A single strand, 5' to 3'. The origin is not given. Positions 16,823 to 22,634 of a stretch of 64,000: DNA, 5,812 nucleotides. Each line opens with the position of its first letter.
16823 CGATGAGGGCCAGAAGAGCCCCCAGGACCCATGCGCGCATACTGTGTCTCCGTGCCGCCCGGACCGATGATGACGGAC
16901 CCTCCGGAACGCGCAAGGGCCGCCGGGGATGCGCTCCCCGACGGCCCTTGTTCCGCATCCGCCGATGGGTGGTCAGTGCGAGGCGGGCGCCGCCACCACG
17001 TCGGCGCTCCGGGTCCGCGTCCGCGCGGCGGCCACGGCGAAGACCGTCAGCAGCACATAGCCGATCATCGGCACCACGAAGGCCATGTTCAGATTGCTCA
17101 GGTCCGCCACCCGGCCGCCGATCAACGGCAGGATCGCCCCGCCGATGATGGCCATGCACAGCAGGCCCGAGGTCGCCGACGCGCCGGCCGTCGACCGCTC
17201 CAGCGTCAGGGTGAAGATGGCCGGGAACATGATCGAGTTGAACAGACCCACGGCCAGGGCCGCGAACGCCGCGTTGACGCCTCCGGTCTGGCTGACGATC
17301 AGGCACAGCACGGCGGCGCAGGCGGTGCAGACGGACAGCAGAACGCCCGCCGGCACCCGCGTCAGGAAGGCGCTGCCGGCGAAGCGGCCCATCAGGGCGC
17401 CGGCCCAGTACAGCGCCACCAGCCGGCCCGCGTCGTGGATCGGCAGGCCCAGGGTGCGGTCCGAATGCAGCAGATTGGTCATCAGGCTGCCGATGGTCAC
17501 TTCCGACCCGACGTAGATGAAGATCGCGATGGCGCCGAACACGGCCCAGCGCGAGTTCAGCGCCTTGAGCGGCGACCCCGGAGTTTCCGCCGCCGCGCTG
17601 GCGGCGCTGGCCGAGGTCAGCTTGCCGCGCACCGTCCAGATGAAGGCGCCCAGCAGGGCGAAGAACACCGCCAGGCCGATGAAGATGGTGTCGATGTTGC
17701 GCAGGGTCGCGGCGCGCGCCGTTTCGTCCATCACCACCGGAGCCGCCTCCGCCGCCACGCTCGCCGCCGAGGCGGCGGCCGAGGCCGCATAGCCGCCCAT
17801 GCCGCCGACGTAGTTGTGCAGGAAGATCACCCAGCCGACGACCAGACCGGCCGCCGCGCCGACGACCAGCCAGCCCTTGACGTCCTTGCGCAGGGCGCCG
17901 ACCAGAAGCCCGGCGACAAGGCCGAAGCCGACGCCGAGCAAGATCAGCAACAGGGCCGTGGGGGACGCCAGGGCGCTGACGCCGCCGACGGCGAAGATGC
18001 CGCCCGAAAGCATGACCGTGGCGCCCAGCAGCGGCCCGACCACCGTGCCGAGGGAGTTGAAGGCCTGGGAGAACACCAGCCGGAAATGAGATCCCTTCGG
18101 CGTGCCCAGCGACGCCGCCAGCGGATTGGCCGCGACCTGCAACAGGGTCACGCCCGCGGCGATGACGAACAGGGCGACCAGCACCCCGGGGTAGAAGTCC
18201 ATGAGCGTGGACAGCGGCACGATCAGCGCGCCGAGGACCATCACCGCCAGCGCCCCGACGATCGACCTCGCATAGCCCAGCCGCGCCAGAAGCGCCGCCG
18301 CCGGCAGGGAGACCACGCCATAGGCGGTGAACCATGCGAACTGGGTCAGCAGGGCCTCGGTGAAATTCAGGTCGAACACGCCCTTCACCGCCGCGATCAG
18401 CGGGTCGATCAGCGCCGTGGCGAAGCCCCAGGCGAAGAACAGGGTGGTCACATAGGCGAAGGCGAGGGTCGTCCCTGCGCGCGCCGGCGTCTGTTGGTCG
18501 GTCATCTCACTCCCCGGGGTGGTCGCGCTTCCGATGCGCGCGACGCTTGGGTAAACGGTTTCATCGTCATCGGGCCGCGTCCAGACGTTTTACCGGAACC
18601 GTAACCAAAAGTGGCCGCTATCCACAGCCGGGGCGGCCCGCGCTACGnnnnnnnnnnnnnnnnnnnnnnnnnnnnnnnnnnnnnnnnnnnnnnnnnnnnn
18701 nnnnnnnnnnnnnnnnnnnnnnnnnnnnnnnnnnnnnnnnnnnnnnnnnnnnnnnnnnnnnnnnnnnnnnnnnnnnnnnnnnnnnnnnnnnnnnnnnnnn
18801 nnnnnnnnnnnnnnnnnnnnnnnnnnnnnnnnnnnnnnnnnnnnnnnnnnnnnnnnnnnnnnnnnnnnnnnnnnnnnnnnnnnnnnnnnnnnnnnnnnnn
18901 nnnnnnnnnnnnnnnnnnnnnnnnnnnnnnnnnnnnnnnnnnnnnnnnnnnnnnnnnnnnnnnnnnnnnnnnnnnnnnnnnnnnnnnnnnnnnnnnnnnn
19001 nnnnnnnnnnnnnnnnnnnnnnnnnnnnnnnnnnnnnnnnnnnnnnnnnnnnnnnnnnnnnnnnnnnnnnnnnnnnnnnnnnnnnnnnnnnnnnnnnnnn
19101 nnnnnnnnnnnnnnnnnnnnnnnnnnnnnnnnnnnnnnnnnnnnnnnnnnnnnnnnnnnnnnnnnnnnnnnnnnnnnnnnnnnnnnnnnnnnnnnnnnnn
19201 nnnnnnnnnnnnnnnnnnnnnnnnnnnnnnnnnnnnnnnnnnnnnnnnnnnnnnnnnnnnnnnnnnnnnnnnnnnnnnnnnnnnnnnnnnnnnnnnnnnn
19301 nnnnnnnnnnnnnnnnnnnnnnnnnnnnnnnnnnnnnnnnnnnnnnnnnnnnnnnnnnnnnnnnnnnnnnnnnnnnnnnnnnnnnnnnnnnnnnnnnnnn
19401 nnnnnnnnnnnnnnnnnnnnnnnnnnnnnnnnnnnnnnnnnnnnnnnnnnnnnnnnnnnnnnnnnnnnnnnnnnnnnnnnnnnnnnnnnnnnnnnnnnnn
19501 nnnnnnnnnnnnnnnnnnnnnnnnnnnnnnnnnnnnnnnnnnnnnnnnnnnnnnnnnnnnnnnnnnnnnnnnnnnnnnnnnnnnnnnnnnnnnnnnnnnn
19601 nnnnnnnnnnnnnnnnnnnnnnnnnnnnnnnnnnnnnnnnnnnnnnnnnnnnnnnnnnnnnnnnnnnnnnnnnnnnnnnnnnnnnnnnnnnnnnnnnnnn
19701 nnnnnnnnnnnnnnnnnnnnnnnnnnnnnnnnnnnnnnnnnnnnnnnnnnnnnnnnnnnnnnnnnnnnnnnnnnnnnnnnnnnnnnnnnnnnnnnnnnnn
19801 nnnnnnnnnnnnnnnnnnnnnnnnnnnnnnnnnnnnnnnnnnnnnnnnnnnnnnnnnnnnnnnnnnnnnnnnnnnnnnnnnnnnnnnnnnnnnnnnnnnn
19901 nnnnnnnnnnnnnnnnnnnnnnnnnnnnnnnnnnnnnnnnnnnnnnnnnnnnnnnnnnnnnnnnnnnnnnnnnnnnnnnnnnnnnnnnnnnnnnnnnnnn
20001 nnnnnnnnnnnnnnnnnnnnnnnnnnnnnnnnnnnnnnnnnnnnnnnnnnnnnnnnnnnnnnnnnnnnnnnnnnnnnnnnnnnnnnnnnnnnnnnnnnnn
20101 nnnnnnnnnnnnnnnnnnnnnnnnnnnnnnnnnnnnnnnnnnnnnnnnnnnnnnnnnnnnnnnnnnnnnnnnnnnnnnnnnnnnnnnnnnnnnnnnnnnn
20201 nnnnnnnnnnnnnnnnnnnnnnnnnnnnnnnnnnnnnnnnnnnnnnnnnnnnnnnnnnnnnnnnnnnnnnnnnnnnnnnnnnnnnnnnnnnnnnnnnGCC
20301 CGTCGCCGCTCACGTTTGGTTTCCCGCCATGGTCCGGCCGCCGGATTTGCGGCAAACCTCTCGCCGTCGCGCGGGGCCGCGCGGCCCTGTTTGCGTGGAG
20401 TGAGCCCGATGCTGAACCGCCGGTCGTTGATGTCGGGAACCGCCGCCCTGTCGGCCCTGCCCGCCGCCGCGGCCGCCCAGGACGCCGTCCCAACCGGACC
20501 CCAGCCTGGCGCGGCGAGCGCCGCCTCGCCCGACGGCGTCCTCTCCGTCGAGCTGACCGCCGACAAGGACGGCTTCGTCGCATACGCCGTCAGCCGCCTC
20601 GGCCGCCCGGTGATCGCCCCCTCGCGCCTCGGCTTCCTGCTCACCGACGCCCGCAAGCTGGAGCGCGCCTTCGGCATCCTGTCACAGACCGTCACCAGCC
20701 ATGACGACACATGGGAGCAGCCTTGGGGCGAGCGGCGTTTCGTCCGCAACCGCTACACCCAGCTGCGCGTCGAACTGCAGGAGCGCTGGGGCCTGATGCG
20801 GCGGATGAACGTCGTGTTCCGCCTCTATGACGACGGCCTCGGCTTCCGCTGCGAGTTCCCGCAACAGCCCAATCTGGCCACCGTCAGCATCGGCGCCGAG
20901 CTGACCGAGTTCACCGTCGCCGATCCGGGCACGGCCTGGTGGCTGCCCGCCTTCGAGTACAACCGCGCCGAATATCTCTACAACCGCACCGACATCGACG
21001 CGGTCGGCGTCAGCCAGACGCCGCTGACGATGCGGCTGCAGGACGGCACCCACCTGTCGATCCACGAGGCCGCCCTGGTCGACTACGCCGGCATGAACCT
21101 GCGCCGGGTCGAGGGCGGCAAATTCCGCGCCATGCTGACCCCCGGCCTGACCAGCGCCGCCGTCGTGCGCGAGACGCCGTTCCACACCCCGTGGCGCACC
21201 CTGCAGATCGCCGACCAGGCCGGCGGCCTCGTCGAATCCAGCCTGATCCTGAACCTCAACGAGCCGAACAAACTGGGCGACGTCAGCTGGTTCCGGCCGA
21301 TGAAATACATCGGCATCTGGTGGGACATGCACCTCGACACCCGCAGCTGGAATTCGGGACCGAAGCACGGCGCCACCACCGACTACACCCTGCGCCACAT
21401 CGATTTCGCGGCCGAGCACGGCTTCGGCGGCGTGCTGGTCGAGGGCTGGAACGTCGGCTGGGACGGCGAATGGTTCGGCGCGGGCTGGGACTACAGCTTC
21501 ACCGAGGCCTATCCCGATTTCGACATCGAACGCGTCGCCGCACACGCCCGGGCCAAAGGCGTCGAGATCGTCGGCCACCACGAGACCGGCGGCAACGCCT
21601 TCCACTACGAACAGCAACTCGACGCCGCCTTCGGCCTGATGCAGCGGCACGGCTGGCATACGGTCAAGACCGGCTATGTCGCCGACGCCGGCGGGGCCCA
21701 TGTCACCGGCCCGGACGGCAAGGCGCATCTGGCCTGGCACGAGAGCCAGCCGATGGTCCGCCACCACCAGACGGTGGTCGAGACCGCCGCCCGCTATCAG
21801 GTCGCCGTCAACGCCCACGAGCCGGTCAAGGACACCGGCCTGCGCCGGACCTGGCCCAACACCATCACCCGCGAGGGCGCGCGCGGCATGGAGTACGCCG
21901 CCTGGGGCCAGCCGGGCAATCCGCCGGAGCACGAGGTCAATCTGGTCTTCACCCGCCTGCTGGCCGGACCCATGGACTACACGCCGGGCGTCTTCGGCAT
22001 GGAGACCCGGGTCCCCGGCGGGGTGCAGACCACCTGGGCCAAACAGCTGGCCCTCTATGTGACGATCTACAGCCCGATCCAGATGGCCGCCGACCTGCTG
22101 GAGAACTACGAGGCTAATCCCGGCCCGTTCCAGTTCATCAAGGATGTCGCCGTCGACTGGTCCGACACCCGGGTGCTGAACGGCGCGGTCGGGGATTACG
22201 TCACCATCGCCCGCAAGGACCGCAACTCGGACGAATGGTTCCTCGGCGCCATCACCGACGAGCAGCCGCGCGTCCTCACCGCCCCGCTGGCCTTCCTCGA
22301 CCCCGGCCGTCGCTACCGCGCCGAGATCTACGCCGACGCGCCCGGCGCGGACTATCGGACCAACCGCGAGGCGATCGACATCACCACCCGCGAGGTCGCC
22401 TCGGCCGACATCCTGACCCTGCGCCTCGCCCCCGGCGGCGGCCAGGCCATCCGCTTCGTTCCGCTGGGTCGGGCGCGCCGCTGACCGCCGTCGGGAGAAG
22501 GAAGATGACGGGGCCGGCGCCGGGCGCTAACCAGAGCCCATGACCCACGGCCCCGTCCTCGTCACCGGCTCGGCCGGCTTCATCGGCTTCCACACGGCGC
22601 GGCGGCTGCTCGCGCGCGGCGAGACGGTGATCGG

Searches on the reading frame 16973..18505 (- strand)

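Call 91: search_protein_families(library=pfam, proteins=[window:16973-18505:-], max_evalue=0.00001)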
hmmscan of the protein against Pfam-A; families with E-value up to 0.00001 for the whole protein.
window:16973-18505:- (510 aa): 1 family
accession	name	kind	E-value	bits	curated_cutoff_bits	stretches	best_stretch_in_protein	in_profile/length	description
PF07690.21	MFS_1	-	1.7e-09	37.5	33.4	1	22-187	4-167/347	Major Facilitator Superfamily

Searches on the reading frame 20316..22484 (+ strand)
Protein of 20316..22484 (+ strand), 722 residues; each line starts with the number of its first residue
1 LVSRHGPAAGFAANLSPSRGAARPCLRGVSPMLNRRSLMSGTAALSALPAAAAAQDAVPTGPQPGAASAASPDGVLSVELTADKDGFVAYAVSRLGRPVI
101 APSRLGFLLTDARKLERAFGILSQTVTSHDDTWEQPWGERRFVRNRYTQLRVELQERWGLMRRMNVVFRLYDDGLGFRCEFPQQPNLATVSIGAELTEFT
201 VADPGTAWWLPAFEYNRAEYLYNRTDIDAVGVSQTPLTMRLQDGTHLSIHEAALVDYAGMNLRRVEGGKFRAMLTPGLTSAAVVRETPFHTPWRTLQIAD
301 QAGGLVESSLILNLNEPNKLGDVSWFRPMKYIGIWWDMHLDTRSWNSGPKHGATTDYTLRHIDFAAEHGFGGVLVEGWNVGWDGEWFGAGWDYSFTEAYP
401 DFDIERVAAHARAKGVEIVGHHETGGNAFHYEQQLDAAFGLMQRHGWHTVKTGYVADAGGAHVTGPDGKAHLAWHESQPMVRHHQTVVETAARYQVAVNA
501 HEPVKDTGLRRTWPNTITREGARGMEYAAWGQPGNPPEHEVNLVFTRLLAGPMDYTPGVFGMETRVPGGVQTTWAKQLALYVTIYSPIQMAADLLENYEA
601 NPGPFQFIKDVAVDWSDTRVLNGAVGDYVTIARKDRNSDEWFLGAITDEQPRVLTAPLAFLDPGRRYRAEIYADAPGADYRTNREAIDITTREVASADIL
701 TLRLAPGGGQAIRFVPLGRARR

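Call 91: search_protein_families(library=pfam, proteins=[window:20316-22484:+], max_evalue=0.00001)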
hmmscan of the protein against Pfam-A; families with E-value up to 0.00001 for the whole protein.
window:20316-22484:+ (722 aa): 3 families
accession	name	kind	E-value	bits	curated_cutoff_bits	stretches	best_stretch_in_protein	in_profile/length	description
PF10566.15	Glyco_hydro_97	-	2.5e-98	329.3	32.5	1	322-611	1-274/275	Glycoside hydrolase 97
PF14508.12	GH97_N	-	1.2e-61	208.6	25.3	1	70-317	2-229/229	Glycosyl-hydrolase 97 N-terminal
PF14509.12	GH97_C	-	7e-30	103.6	25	1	614-714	1-96/97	Glycosyl-hydrolase 97 C-terminal, oligomerisation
